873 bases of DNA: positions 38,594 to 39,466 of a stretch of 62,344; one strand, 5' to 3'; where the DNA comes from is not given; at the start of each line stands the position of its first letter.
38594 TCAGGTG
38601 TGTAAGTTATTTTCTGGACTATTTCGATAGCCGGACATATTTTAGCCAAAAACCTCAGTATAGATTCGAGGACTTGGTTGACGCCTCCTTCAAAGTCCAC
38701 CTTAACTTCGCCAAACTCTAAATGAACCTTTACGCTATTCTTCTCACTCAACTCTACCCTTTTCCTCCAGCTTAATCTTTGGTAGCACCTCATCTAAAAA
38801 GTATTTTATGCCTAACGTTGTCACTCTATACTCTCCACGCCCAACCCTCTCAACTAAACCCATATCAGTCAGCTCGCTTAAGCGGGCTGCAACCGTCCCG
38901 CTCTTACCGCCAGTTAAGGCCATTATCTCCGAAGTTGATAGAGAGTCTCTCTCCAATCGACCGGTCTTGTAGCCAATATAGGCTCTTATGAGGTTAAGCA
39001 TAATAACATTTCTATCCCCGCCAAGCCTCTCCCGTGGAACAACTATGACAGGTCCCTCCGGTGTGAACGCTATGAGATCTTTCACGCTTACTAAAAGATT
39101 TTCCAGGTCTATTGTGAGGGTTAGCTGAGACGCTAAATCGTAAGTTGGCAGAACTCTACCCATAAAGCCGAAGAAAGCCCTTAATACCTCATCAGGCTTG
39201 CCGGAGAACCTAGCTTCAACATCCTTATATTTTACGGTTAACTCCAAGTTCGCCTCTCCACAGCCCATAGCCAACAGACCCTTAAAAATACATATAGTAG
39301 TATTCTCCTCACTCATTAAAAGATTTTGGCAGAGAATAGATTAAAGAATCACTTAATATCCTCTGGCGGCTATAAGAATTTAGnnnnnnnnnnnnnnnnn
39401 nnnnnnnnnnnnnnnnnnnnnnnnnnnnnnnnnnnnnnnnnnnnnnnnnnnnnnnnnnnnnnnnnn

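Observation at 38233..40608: Compact four-gene cluster of mutually related, uncharacterised winged-helix proteins inserted between housekeeping genes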

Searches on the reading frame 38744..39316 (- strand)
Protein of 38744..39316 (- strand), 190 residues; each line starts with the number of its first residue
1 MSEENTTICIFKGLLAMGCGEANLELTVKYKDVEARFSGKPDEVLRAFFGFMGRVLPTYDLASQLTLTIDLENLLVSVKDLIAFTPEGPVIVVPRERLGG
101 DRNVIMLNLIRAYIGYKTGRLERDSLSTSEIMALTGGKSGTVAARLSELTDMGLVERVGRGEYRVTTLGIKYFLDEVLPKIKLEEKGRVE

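Call 3: search_protein_families(library=pfam, proteins=[window:38744-39316:-], max_evalue=1)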
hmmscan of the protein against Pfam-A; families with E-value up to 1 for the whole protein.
window:38744-39316:- (190 aa): 10 families
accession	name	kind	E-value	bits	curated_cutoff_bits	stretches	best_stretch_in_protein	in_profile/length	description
PF22168.2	DIP2311-like_C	-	4.3e-06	27.4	27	1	125-162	19-56/63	Transcriptional regulator DIP2311-like, C-terminal domain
PF25213.1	HVO_A0261_N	-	0.00012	22.3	35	1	120-169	19-67/86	HVO_A0261 N-terminal domain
PF12840.13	HTH_20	-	0.015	15.7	27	1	120-158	12-51/51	Helix-turn-helix domain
PF01022.26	HTH_5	-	0.022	15.1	22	1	121-156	11-46/47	Bacterial regulatory protein, arsR family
PF13412.12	HTH_24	-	0.023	14.7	21.9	1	125-156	17-48/48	Winged helix-turn-helix DNA-binding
PF14394.12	DUF4423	-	0.043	14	30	1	121-167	32-78/165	Domain of unknown function (DUF4423)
PF12802.13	MarR_2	-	0.053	14.1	27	1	123-158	19-53/61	MarR family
PF09339.16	HTH_IclR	-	0.067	13.4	22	1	123-158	16-51/52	IclR helix-turn-helix domain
PF13463.12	HTH_27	-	0.11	13.2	22.2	1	120-161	15-54/68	Winged helix DNA-binding domain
PF13338.12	AbiEi_4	-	0.12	13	25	1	143-166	28-49/49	Transcriptional regulator, AbiEi antitoxin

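Call 4: search_protein_families(library=ncbifam, proteins=[window:38744-39316:-], max_evalue=1)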
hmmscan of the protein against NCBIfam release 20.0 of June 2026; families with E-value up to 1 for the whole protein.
window:38744-39316:- (190 aa): 2 families
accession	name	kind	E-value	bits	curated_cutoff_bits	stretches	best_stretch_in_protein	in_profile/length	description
NF033788.1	HTH_metalloreg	subfamily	0.076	12.8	55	1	121-165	20-65/77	metalloregulator ArsR/SmtB family transcription factor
NF053755.1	MsvR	equivalog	0.17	11.6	220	1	121-157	22-58/236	transcriptional factor MsvR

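Call 9: find_homologous_proteins(query=window:38744-39316:-, max_evalue=0.001)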
Query window:38744-39316:- (190 aa): 182 proteins with E <= 0.001 among 519 candidates; the best 120 are listed.
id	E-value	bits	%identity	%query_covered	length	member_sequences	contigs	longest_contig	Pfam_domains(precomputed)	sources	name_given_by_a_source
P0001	5.0e-105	367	99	93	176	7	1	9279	PF22168.3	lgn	-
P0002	3.1e-96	338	90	92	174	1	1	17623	PF22168.3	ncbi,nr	ncbi:MAG: hypothetical protein N3E47_00725 [Candidatus Bathyarchaeota archaeon]|nr:hypothetical prot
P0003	7.7e-91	321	86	92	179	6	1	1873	PF22168.3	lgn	-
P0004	5.1e-90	318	84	91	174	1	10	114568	PF22168.3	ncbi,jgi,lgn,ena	ncbi:MAG: hypothetical protein QXW55_01085 [Candidatus Bathyarchaeia archaeon]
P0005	5.1e-89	315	84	88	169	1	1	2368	PF22168.3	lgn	-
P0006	2.5e-83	296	77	92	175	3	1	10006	-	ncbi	ncbi:MAG: hypothetical protein QXU67_01070 [Candidatus Bathyarchaeia archaeon]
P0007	4.1e-83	295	79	88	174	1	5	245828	-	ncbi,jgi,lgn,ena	ncbi:MAG: hypothetical protein QXX94_03170 [Candidatus Bathyarchaeia archaeon]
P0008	2.6e-80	286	78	89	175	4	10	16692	PF25213.2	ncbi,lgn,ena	ncbi:MAG: winged helix-turn-helix transcriptional regulator [Candidatus Bathyarchaeia archaeon]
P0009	1.3e-79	284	75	89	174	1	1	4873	-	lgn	-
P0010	1.7e-79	284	76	89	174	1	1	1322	-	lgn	-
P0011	3.5e-79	283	79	87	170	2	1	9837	-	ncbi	-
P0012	3.6e-79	283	74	92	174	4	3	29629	-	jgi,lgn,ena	-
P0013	1.3e-78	281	75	91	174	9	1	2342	-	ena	-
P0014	1.1e-77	278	75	92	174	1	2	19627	-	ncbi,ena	-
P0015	1.4e-77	277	77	87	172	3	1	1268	-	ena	-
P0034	4.9e-72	259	68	88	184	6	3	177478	PF25213.2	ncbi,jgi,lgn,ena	ncbi:MAG: hypothetical protein QXS79_00995 [Candidatus Bathyarchaeia archaeon]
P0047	2.5e-70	254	70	86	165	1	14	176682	-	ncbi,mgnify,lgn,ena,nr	ncbi:hypothetical protein CW711_01970 [Candidatus Bathyarchaeota archaeon]|mgnify:FL=1|nr:MAG: hypot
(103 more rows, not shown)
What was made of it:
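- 38744..39268 (-): Gene B (174 aa from the conserved ATG at 39268; the ORF extends to 39316). It is the best-conserved member, with the layout bb-a ... a-bb, then wHTH, then a C-terminal helix carrying the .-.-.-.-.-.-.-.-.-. motif. 182 homologues, the named ones all Bathyarchaeia or Thermoproteota MAG proteins, those listed 60-99% identical (call 9).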

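Call 10: find_encoding_contigs(protein=P0047, flank=6000, max_places=3)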
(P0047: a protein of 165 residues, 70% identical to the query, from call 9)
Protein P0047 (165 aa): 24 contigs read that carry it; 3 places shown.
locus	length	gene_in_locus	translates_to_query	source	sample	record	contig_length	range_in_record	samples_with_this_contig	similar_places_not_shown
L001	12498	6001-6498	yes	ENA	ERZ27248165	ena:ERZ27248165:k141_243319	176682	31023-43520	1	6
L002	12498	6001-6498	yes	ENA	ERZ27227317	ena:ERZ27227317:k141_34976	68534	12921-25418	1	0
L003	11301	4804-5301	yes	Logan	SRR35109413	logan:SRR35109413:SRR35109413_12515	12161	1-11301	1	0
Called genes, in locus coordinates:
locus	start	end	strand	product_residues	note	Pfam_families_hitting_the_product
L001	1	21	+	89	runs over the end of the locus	PF16325:Peptidase_U32_C (weak), PF03144:GTP_EFTU_D2 (faint)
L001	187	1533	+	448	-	PF18195:GatD_N, PF00710:Asparaginase, PF17763:Asparaginase_C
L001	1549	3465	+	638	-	PF02934:GatB_N, PF02938:GAD, PF02637:GatB_Yqey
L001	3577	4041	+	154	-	PF02525:Flavodoxin_2 (faint), PF03358:FMN_red, PF00258:Flavodoxin_1, PF12724:Flavodoxin_5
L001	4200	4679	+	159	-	-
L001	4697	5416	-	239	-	-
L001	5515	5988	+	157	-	-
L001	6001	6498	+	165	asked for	-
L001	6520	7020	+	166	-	-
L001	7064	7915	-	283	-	PF00466:Ribosomal_L10, PF17777:RL10P_insert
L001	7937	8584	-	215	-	PF00687:Ribosomal_L1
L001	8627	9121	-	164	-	PF03946:Ribosomal_L11_N, PF00298:Ribosomal_L11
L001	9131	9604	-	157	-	PF03439:Spt5-NGN, PF23284:KOW2_Spt5 (faint), PF00467:KOW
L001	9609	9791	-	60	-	PF00584:SecE (weak)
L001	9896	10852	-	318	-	PF01408:GFO_IDH_MocA, PF22725:GFO_IDH_MocA_C3, PF02894:GFO_IDH_MocA_C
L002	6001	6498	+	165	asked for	-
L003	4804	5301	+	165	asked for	-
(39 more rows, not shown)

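Call 11: find_encoding_contigs(protein=P0034, flank=6000, max_places=2)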
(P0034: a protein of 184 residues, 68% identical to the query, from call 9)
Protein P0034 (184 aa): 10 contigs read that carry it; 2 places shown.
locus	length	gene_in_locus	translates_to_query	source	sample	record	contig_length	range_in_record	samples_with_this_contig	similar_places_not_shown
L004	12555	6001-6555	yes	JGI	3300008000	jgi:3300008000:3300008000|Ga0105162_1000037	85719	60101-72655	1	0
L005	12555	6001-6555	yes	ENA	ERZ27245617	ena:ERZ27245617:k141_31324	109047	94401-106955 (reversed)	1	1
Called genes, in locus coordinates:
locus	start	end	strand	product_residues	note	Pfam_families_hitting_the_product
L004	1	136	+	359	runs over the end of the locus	PF01259:SAICAR_synt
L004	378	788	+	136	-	-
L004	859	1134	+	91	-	-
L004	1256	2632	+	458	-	PF18195:GatD_N, PF00710:Asparaginase, PF17763:Asparaginase_C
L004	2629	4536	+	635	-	PF02934:GatB_N, PF02938:GAD, PF02637:GatB_Yqey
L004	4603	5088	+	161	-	-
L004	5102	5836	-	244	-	-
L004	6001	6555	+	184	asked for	PF25213:HVO_A0261_N (weak)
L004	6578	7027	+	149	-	-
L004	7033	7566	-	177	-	PF22722:NA-iREase1 (weak), PF01191:RNA_pol_Rpb5_C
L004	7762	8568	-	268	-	PF07155:ECF-ribofla_trS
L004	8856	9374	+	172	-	PF01467:CTP_transf_like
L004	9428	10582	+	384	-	PF05559:DUF763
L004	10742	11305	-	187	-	PF01583:APS_kinase, PF07931:CPT (weak), PF08433:KTI12, PF13238:AAA_18, PF13671:AAA_33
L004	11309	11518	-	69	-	-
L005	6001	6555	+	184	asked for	PF25213:HVO_A0261_N (weak)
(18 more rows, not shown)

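Call 18: search_solved_structures(query=A1, max_evalue=10, show_alignments=2)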
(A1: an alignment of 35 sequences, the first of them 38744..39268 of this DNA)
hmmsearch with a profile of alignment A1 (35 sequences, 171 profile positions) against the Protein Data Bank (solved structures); distinct sequences matched with E-value up to 10: 19.
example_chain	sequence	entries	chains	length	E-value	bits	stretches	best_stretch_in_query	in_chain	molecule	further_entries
1ft9_A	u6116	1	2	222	0.0018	21.3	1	110-152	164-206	CARBON MONOXIDE OXIDATION SYSTEM TRANSCRIPTION REGULATOR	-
4o5v_A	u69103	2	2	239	0.0092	19.1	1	110-155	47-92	Iron-dependent transcription repressor related protein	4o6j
3r4k_A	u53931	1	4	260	0.029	17.4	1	102-150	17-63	Transcriptional regulator, IclR family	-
4rs8_A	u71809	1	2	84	0.066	16.3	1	95-167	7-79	AspA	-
7ets_A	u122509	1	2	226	0.077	16.1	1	106-145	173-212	Crp/Fnr family transcriptional regulator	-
3df8_A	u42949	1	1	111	0.08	16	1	117-156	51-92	possible HxlR family transcriptional factor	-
5k1y_C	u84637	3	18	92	0.089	15.9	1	95-167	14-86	AspA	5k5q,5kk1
5k5o_A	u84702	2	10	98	0.11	15.6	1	95-167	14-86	AspA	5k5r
3fms_A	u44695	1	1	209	0.13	15.4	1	92-167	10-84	Transcriptional regulator, GntR family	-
3sxy_A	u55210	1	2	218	0.15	15.1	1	92-167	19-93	Transcriptional regulator, GntR family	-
6j0e_A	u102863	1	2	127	0.19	14.8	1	110-146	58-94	Arsenic responsive repressor ArsR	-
2kko_A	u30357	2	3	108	0.51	13.4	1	111-151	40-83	POSSIBLE TRANSCRIPTIONAL REGULATORY PROTEIN (POSSIBLY ARSR-FAMILY) | Possible transcriptional regulatory arsR-family protein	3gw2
2xhl_B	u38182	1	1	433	0.81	12.7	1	3-53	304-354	BOTULINUM NEUROTOXIN B HEAVY CHAIN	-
6qfd_A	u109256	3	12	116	0.87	12.6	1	123-161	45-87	DNA-binding protein | hsRosR DNA binding protein | DNA binding protein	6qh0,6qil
6qua_A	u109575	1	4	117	0.89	12.6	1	123-161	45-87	hsRosR-DNA binding protein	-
8ylf_A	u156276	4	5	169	1.3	12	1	110-167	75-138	MarR family transcriptional regulator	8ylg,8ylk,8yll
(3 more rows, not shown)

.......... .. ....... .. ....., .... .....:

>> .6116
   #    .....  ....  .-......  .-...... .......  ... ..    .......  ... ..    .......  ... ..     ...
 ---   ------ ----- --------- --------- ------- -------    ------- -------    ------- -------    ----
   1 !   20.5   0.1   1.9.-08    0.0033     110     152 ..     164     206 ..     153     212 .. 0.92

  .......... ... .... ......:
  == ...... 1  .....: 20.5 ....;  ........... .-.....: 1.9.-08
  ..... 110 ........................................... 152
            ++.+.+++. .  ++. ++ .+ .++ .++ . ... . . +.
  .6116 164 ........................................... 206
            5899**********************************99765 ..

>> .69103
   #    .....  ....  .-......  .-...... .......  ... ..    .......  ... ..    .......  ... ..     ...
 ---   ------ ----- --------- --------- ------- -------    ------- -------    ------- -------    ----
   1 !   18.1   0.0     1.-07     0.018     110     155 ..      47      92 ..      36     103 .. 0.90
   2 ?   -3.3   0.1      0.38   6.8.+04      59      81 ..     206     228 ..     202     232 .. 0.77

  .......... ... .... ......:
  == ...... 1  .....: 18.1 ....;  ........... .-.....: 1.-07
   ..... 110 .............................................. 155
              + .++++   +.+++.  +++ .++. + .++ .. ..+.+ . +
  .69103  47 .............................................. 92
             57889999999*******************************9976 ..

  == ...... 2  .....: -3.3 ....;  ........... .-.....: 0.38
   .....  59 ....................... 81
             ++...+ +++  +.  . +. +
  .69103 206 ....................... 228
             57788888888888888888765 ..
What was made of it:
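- On PadR-like / AspA centromere-binding proteins: The hmmsearch E is 0.066 (call 18).
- Closest known: AspA, the pNOB8 centromere-binding protein. Same: The PDB profile hit has E 0.066 (call 18).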

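Call 23: predict_structure(alignment_id=A1)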
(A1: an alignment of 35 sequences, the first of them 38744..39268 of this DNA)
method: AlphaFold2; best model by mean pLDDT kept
length: 174 residues; sequences in the alignment: 35
mean_pLDDT: 83.1   pTM: 0.68
mean pLDDT of the five models: 83.1, 81.4, 80.6, 80.2, 77.5
residues with pLDDT >= 90: 81; 70-90: 65; 50-70: 11; < 50: 17
segments of 3 or more residues with pLDDT < 50: 1-4, 42-51, 172-174
pLDDT, mean of each block of 10 residues (from residue 1): 65 85 86 74 44 76 89 89 92 96 92 94 93 94 91 90 78 44
secondary structure, 60 per line:
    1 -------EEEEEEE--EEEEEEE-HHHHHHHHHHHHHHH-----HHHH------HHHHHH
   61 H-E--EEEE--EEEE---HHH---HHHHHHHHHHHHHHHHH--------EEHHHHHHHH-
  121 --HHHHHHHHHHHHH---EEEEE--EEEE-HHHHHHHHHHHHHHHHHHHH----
elements in order: E8-14 E17-23 H25-39 H45-48 H55-61 E66-69 E72-75 H85-101 H112-119 H123-135 E139-143 E146-149 H151-170
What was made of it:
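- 38744..39268 (-): AF2 model with pLDDT 83 (call 23).
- On MarR family (PF01047/PF12802): The AF2 model of B has a beta-hairpin/helix N-terminal domain instead (call 23).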

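Call 27: fold_search(model_id=the predicted structure, library=pdb)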
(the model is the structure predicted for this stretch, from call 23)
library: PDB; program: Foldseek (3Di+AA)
matches with E <= 10: 1584; with E <= 0.001: 0
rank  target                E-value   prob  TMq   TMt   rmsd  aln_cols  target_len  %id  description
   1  8ylg_A                4.4e-03  1.00  0.39  0.42  15.4       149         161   17  Crystal structure of Burkholderia thailandensis MftR in complex with operator DNA (released 2024-11-13)
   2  8ylg_B                5.9e-03  1.00  0.40  0.43  15.6       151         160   15  Crystal structure of Burkholderia thailandensis MftR in complex with operator DNA (released 2024-11-13)
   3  2hkx_A                7.4e-03  0.80  0.25  0.20  17.3       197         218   15  Structure of CooA mutant (N127L/S128L) from Carboxydothermus hydrogenoformans (released 2007-03-06)
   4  6pco_B                8.3e-03  1.00  0.39  0.49   8.6       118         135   14  Mechanism for regulation of DNA binding of Bordetella bronchiseptica BpsR by 6-hydroxynicotinic acid (released 2019-11-06)
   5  8yli_B                9.9e-03  0.99  0.34  0.36  16.4       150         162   17  Crystal structure of Pectobacterium atrosepticum PecS in complex with operator DNA (released 2024-11-13)
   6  7pzb_A                9.9e-03  0.97  0.31  0.25  12.7       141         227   16  Structure of the Clr-cAMP-DNA complex (released 2022-11-02)
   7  3e6m_G                1.0e-02  1.00  0.36  0.42  15.7       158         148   19  The crystal structure of a MarR family transcriptional regulator from Silicibacter pomeroyi DSS. (released 2008-09-02)
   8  6uvu_B                1.2e-02  1.00  0.33  0.47   5.5        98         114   19  Crystal structure of the AntR antimony-specific transcriptional repressor (released 2020-11-04)
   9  4ev0_D                1.2e-02  0.93  0.30  0.25  18.7       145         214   20  Crystal Structure of Thermus thermophilus Catabolite Activator Protein (released 2012-06-20)
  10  6uvu_A                1.2e-02  1.00  0.35  0.50   4.6        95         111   22  Crystal structure of the AntR antimony-specific transcriptional repressor (released 2020-11-04)
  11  1s3j_B                1.3e-02  1.00  0.38  0.46  15.7       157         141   14  X-ray crystal structure of YusO protein from Bacillus subtilis (released 2004-04-13)
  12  4rs8_A                1.4e-02  1.00  0.36  0.71   3.2        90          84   29  Apo structure of novel pNOB8 plasmid centromere binding protein (released 2015-09-16)
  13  2fmy_A                1.5e-02  0.63  0.24  0.20  14.3       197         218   16  CO-dependent transcription factor CooA from Carboxydothermus hydrogenoformans (Imidazole-bound form) (released 2007-01-16)
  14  6xjf_G                1.6e-02  0.99  0.28  0.43   7.2       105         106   24  X-ray crystal structure of Pyrococcus furiosus general transcription factor TFE-alpha (SeMet labeled protein) (released 2020-07-08)
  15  4ev0_A                1.6e-02  0.91  0.34  0.28  16.8       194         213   18  Crystal Structure of Thermus thermophilus Catabolite Activator Protein (released 2012-06-20)
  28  6pco_A                2.3e-02  0.99  0.36  0.43  15.0       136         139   15  Mechanism for regulation of DNA binding of Bordetella bronchiseptica BpsR by 6-hydroxynicotinic acid (released 2019-11-06)
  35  6pco_C                2.6e-02  1.00  0.38  0.48   8.6       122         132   12  Mechanism for regulation of DNA binding of Bordetella bronchiseptica BpsR by 6-hydroxynicotinic acid (released 2019-11-06)
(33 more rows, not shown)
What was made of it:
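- On MarR family (PF01047/PF12802): Foldseek alignments to MarR proteins have rmsd of about 15 A outside the wHTH (call 27).
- Closest known: MarR/PadR/ArsR-type winged-helix transcription regulators. Same: These are the best Foldseek hits, for example MftR 8ylg and BpsR 6pco, with E of about 4e-3 to 3e-2 (call 27).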

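Call 38: search_protein_representatives(alignment_id=A1)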
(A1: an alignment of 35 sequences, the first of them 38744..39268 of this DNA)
Query: 35 sequences, 171 profile positions. Proteins with E-value up to 0.001 (for the whole library): 503; up to 1e-10: 181; up to 1e-30: 35. The best 150 are listed.
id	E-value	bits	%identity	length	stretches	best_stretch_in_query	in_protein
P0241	1.9e-73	262.2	-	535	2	36-169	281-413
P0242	2.0e-56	206.8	-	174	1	4-167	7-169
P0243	6.7e-56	205.1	-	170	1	5-167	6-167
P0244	3.4e-46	173.5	-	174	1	6-167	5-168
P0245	1.3e-42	161.8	-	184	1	4-168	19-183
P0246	1.2e-41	158.7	-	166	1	3-168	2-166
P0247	1.4e-41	158.4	-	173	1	4-168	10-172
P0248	1.9e-41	158.0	-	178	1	7-169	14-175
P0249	5.3e-40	153.3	-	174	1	4-169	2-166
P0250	2.8e-39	151.0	-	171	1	3-169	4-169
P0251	3.8e-39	150.5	-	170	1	1-168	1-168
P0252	4.5e-39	150.3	-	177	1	4-167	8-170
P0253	1.0e-38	149.2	-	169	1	5-169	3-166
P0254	2.7e-37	144.5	-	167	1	3-168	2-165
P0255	2.5e-36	141.4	-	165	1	11-166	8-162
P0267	3.2e-32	128.0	-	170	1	1-163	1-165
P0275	7.8e-31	123.5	-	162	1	6-166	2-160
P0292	7.0e-27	110.6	-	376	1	8-167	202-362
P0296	2.0e-26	109.2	-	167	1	3-168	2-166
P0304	6.4e-25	104.3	-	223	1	5-158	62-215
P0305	6.6e-25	104.2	-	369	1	8-170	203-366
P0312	6.7e-24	100.9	-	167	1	2-157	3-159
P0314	2.5e-23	99.1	-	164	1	8-159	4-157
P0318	2.1e-22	96.0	-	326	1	1-157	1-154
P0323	3.1e-21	92.3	-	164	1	8-156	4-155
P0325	6.4e-21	91.2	-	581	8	108-143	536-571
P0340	2.0e-19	86.3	-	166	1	5-163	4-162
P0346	9.6e-19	84.1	-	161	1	6-159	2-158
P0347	3.1e-18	82.5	-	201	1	7-158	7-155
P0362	6.1e-16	75.0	-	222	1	55-167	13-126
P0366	1.7e-15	73.6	-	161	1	7-155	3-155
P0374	2.2e-14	69.9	-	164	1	4-154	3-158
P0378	7.8e-14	68.2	-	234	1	44-167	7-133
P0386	3.8e-13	65.9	-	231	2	57-164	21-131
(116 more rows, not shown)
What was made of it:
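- On New 'bba-wHTH' family (A/B/D of Bathyarchaeia, Y of Nitrososphaeria), defined here: Most of the listed best 150 are 160-175 aa and matched end to end (call 38).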

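Call 40: list_cluster_members(proteins=[P0292, P0305, P0318, P0304, P0362, P0378, P0386, P0347, P0325, P0244])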
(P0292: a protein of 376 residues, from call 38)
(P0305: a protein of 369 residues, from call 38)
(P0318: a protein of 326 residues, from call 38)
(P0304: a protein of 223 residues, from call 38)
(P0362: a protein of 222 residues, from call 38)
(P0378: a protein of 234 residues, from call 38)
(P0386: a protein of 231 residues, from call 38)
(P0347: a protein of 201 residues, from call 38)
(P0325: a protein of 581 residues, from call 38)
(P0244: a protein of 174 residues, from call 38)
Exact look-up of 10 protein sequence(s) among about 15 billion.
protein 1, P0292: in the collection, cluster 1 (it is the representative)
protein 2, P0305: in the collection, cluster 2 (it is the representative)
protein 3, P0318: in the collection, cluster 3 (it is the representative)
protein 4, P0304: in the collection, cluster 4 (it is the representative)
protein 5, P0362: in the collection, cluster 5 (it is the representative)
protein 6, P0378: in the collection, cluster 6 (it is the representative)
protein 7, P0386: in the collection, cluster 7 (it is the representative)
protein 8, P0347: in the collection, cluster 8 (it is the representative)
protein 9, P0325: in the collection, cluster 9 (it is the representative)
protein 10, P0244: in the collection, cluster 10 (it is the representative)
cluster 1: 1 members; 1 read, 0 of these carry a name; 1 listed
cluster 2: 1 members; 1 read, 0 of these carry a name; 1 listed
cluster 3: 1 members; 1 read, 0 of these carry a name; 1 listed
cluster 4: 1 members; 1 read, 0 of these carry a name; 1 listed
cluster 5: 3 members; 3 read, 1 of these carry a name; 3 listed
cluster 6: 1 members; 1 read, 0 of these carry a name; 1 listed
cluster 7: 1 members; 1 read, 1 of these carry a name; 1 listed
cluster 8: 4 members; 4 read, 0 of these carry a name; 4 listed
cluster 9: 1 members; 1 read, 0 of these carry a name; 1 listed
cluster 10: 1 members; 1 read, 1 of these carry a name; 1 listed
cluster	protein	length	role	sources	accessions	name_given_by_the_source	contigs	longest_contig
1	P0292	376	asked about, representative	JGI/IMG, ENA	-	-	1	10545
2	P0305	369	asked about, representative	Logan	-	-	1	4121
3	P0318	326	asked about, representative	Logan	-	-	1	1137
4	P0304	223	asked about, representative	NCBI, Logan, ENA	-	-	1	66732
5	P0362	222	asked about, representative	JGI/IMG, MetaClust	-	\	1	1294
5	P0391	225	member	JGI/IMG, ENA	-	-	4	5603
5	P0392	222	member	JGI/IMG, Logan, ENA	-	-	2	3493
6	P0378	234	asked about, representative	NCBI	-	-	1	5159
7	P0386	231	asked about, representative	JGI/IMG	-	DNA-binding HxlR family transcriptional regulator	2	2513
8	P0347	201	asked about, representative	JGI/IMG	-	-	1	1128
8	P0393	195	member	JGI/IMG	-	-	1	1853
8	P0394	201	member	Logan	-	-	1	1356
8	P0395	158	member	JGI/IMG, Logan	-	-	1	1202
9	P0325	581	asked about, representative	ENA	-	-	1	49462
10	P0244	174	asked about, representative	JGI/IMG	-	hypothetical protein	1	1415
